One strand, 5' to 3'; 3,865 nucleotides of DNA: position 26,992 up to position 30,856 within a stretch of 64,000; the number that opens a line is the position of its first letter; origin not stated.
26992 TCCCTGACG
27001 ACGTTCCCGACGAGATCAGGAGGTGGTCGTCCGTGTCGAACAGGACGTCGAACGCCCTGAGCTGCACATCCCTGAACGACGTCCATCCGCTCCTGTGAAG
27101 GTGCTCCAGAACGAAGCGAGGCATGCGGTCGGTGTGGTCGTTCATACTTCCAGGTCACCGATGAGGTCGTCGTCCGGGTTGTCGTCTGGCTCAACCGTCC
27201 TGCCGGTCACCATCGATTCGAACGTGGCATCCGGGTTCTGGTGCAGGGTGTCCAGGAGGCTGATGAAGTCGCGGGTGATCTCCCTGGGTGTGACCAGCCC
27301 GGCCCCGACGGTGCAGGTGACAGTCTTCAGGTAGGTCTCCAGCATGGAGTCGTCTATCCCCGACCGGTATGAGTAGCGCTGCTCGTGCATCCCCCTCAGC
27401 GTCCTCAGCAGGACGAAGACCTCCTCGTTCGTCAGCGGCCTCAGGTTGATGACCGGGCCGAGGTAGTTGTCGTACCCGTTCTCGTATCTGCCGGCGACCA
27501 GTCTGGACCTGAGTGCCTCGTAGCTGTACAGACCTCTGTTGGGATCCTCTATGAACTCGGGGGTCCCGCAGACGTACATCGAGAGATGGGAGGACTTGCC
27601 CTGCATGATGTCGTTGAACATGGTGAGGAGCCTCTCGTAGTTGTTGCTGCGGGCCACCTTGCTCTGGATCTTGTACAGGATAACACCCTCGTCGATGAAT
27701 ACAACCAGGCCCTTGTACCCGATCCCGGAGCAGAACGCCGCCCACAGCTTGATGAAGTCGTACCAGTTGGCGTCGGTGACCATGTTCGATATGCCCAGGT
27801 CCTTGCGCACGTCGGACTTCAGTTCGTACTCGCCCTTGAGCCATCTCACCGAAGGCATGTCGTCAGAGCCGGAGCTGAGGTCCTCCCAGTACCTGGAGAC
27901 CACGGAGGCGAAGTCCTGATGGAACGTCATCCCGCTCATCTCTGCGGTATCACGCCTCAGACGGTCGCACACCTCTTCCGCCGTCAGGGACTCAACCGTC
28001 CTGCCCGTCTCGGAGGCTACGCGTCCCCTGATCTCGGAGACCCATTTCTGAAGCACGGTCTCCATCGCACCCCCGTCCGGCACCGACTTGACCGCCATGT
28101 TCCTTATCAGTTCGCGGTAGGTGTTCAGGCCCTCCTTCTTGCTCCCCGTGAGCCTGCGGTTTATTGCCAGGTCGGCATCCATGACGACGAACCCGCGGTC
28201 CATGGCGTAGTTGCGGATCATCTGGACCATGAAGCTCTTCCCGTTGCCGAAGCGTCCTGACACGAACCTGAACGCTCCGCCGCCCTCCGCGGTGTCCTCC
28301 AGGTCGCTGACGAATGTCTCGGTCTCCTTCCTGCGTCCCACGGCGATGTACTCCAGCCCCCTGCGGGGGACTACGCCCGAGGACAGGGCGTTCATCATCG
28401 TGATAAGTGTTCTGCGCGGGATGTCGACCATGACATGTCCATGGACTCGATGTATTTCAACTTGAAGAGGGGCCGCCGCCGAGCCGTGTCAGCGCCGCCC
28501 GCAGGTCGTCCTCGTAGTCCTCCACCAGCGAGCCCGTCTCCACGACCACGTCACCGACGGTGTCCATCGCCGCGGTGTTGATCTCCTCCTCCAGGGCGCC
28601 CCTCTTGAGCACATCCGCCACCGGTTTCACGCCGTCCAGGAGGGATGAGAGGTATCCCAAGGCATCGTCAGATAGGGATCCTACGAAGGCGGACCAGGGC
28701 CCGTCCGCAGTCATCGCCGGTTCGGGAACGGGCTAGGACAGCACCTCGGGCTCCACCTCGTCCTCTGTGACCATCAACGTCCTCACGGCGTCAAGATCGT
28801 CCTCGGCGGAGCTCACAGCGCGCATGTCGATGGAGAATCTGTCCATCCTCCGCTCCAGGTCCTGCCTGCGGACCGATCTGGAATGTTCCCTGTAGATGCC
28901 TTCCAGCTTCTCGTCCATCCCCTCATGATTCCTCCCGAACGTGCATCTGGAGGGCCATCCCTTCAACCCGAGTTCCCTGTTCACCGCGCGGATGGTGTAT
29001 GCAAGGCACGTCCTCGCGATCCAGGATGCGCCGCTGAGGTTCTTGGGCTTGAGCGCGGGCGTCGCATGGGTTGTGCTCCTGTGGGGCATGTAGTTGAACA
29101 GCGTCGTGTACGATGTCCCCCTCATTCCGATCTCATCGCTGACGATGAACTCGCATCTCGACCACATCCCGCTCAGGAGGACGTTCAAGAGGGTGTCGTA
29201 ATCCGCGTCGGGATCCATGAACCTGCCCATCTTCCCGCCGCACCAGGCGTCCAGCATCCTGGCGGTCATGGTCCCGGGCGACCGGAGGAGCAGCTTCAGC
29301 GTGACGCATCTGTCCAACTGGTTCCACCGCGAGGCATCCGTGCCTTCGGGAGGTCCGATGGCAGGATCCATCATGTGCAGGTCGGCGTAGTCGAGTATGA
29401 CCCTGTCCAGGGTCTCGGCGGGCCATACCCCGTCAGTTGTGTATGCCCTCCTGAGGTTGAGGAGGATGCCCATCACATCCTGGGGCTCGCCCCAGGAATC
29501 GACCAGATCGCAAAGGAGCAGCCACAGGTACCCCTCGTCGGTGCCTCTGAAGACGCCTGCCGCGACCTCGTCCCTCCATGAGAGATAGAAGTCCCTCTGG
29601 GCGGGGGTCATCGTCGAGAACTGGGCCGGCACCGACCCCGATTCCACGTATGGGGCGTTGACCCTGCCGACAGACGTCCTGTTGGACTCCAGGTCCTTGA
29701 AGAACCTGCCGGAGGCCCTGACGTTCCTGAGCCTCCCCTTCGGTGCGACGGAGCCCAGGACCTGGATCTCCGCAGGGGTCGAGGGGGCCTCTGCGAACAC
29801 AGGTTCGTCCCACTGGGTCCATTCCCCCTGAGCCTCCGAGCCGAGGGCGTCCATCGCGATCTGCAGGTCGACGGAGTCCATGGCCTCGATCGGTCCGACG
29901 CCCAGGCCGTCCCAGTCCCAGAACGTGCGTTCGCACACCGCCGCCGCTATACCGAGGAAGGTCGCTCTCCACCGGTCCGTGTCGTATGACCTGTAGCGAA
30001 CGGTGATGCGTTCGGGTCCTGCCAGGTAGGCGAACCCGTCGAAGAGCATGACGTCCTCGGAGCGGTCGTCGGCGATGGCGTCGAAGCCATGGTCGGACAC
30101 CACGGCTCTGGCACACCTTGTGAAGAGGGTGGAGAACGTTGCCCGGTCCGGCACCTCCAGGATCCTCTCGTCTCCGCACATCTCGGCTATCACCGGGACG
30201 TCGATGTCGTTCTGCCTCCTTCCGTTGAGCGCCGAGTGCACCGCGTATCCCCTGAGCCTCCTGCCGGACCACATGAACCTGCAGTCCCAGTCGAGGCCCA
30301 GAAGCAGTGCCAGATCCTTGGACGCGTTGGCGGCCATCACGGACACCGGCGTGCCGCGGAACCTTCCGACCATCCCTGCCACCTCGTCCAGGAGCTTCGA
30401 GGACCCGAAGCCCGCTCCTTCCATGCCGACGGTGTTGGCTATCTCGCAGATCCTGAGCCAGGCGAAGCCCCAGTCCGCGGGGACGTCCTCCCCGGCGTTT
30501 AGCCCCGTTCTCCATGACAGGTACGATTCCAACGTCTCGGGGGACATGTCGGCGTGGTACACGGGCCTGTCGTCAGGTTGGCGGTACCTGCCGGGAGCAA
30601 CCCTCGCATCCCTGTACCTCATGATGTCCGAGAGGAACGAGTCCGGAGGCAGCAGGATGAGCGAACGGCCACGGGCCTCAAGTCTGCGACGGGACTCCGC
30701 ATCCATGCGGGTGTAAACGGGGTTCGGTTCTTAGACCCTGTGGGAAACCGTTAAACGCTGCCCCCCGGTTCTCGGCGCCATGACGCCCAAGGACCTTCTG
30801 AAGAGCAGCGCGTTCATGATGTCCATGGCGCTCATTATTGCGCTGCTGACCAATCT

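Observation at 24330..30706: Archaeal Shango-like cassette: TerB-N/TerB-C protein(s) + DUF2791-type ATPase + Lhr-like DExH helicase + an extra coupled ORF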

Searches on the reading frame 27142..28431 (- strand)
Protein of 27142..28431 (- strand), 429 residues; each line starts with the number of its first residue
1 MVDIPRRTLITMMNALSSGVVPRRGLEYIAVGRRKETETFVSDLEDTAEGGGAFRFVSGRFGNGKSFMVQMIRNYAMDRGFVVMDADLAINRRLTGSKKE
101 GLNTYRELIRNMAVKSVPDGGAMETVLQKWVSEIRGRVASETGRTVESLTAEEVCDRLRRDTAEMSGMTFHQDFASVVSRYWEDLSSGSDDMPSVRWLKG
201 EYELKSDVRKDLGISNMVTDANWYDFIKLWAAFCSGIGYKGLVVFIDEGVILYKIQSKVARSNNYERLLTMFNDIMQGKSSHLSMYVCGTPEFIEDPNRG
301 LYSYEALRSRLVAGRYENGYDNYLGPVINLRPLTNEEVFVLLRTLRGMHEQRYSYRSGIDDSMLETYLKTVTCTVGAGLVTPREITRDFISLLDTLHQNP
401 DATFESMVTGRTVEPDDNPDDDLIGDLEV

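Call 3: search_protein_families(library=pfam, proteins=[window:27142-28431:-], max_evalue=1)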
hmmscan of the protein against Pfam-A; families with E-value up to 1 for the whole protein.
window:27142-28431:- (429 aa): 3 families
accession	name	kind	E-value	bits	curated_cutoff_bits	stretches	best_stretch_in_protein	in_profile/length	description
PF10923.14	BrxC_BrxD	-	8.8e-137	456.8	22.2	1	4-409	1-411/414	BREX system ATP-binding protein BrxC/D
PF13191.12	AAA_16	-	0.00012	23.1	32.6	1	31-145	3-104/167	AAA ATPase domain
PF10236.15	DAP3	-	0.23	11.1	23.1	1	34-85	4-56/311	Mitochondrial ribosomal death-associated protein 3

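Call 4: search_protein_families(library=padloc, proteins=[window:27142-28431:-], max_evalue=1)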
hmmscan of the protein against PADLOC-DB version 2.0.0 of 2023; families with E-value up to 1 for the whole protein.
window:27142-28431:- (429 aa): 4 families
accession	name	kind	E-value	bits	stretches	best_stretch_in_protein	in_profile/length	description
PDLC03959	SngB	-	8.3e-151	501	1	3-417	5-424/439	-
PDLC02494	BrxD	-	1.2e-48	164.4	1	4-402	4-404/440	BrxD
PDLC02361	PifA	-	0.016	11.8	1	332-387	252-308/720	PifA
PDLC02489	BrxC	-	0.039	10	1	38-80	58-97/1146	BrxC-PglY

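Call 12: find_encoding_contigs(protein=window:27142-28431:-, flank=10000, max_places=6)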
Protein window:27142-28431:- (429 aa): no gene with exactly this product is on record in the collection.

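Call 42: search_protein_families(library=ncbifam, proteins=[window:27142-28431:-], max_evalue=1)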
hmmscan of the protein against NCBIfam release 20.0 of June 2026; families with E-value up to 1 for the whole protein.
window:27142-28431:- (429 aa): 2 families
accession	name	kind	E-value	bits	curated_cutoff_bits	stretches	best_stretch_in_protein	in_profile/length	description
NF033438.1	BREX_BrxD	equivalog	9.1e-48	163.3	350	1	11-401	7-399/423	BREX system ATP-binding protein BrxD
NF005992.0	PRK08116.1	subfamily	0.094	11.8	189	1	57-112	119-176/269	hypothetical protein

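Call 68: find_related_loci(query=A3, collection=metagenome_contigs, flank=8000)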
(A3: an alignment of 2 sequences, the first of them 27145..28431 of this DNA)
Query A3 (429 aa) in metagenome_contigs; peptide patterns used: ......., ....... (x = any residue, [..] = any of these).
387 stretches matched a pattern; 152 encode a relative of the query (tblastn E <= 1e-3); the best 80 are kept; 80 distinct loci.
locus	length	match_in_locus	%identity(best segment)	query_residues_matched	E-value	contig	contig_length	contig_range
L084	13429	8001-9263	72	1-429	0e+0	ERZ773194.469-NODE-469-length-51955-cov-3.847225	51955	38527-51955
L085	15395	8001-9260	72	1-429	0e+0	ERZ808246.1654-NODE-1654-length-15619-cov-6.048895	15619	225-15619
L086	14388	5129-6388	72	1-429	0e+0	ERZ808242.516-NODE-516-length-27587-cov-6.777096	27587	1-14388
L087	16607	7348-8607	72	1-429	0e+0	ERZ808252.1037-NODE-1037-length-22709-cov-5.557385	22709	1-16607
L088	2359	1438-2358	100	1-307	0e+0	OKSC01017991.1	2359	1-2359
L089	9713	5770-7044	70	3-429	0e+0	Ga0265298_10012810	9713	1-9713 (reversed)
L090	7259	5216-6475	69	4-429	0e+0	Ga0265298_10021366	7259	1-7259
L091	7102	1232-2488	69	4-429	0e+0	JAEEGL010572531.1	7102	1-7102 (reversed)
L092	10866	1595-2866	68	4-429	0e+0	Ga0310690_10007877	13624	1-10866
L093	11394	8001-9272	68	4-429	0e+0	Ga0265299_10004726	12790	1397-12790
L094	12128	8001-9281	69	4-429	0e+0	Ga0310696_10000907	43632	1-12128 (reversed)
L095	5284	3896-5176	69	4-429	0e+0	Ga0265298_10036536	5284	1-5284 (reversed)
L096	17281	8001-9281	69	4-429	0e+0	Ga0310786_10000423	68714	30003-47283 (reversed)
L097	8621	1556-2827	69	3-429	0e+0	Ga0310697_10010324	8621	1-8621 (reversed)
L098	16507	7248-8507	69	4-429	0e+0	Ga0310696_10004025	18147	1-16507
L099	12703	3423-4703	68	4-429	0e+0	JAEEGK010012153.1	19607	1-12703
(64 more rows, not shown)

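Call 78: search_protein_families(library=padloc, proteins=[L099:1085-3370:+], max_evalue=0.01)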
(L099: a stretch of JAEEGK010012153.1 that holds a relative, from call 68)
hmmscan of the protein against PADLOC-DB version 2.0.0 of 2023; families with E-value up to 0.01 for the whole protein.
L099:1085-3370:+ (761 aa): 1 family
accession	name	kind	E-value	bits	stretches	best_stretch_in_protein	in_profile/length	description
PDLC03958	SngA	-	5.8e-31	106.7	2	361-759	93-527/528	-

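Call 93: search_solved_structures(query=window:27145-28431:-, max_evalue=0.001)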
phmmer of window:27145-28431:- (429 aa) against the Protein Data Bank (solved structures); distinct sequences matched with E-value up to 0.001: 0.

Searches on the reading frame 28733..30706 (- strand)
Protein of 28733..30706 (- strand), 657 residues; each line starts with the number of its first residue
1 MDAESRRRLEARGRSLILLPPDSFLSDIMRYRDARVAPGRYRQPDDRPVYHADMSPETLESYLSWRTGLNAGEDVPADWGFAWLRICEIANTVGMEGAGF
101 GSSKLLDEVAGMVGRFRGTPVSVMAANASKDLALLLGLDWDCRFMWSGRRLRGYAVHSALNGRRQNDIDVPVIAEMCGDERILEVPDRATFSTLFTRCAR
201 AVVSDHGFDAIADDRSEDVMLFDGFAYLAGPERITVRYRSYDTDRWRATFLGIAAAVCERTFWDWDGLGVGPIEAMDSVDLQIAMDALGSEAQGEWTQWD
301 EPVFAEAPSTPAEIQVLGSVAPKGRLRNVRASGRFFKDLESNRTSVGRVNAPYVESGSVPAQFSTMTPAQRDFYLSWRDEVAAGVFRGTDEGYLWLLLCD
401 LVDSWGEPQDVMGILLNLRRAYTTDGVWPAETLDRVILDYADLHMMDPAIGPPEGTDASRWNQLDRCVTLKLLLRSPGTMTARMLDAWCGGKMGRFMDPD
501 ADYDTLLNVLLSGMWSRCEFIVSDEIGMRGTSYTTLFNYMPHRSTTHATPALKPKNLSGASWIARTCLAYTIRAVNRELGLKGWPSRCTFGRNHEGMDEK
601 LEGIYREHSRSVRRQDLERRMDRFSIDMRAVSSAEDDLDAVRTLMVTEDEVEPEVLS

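Call 3: search_protein_families(library=pfam, proteins=[window:28733-30706:-], max_evalue=1)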
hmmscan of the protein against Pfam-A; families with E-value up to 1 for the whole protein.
window:28733-30706:- (657 aa): 2 families
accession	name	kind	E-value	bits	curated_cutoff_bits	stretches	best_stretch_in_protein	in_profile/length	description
PF13208.11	TerB_N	-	1.7e-10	41.4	25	2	306-442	9-130/207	TerB N-terminal domain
PF25673.1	Terminase_7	-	0.00026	21.4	27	1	343-407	26-82/139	Phage terminase small subunit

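Call 4: search_protein_families(library=padloc, proteins=[window:28733-30706:-], max_evalue=1)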
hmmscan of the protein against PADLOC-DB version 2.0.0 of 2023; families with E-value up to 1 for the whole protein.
window:28733-30706:- (657 aa): 1 family
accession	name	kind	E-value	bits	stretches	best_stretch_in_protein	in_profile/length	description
PDLC03958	SngA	-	2e-20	71.9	2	307-507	64-197/528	-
